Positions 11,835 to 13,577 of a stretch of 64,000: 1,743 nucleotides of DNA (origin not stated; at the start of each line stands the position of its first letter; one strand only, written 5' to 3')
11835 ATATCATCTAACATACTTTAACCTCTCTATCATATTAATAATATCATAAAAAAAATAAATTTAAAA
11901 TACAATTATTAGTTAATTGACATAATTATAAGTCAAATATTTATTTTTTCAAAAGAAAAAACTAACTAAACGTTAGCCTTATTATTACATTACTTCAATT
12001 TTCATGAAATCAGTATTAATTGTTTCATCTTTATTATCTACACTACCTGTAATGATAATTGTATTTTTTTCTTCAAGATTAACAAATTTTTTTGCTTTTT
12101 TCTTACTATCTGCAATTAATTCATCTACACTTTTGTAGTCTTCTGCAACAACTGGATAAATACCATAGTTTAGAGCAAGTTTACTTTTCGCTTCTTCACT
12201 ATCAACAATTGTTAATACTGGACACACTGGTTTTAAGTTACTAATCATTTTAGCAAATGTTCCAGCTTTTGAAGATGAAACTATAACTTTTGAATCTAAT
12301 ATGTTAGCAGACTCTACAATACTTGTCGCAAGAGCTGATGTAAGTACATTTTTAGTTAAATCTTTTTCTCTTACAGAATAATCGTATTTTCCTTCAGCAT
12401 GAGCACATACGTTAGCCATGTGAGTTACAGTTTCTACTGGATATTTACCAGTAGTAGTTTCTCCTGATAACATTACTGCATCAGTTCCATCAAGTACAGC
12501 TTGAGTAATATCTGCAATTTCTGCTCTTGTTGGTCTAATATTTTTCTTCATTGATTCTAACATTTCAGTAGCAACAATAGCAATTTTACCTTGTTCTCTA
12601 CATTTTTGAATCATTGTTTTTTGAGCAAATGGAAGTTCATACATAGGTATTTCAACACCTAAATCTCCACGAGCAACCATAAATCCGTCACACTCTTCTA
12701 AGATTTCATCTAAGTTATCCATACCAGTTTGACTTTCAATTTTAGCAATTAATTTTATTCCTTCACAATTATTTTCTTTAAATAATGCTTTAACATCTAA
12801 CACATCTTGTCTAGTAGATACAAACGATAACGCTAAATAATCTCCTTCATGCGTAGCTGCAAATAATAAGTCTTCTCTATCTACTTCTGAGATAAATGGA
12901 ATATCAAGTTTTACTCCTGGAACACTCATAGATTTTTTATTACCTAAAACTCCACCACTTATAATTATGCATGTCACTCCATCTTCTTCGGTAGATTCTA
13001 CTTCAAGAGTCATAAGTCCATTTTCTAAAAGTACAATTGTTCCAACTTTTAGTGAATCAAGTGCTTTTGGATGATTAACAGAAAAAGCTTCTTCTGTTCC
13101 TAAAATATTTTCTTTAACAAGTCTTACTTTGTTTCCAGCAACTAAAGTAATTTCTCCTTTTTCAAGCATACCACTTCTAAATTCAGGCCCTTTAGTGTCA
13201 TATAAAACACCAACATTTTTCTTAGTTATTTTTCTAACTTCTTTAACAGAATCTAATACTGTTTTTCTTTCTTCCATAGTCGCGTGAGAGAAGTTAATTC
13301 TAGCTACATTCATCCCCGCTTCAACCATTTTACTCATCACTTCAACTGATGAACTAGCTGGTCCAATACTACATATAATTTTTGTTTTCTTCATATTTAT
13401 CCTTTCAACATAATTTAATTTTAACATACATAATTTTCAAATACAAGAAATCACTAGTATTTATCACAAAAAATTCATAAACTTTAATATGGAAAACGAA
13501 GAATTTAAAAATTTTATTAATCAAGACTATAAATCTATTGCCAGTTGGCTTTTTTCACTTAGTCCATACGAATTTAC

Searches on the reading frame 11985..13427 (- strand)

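Call 24: search_protein_families(library=ncbifam, proteins=[window:11985-13427:-], max_evalue=1e-10)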
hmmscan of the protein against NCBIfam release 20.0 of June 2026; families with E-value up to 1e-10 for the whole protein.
window:11985-13427:- (480 aa): 7 families
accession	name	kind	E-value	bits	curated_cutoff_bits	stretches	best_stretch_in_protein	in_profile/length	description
TIGR01064.1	pyruv_kin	equivalog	8.9e-148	492.7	306.4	1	13-478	1-474/476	pyruvate kinase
NF004491.0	PRK05826.1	subfamily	3.3e-147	490.8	432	1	11-477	3-472/477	pyruvate kinase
NF004978.0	PRK06354.1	subfamily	1.8e-139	465.9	462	1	11-479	6-477/590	pyruvate kinase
NF006664.0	PRK09206.1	equivalog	5.7e-132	440.6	686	1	12-472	1-464/470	pyruvate kinase PykF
NF004886.0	PRK06247.1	subfamily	5.1e-124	414.5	623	1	12-477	4-467/476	pyruvate kinase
NF005234.0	PRK06739.1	equivalog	6.2e-80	268.8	564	1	18-346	6-330/352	pyruvate kinase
NF011314.0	PRK14725.1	equivalog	8.1e-44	149.9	642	1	93-345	333-594/614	pyruvate kinase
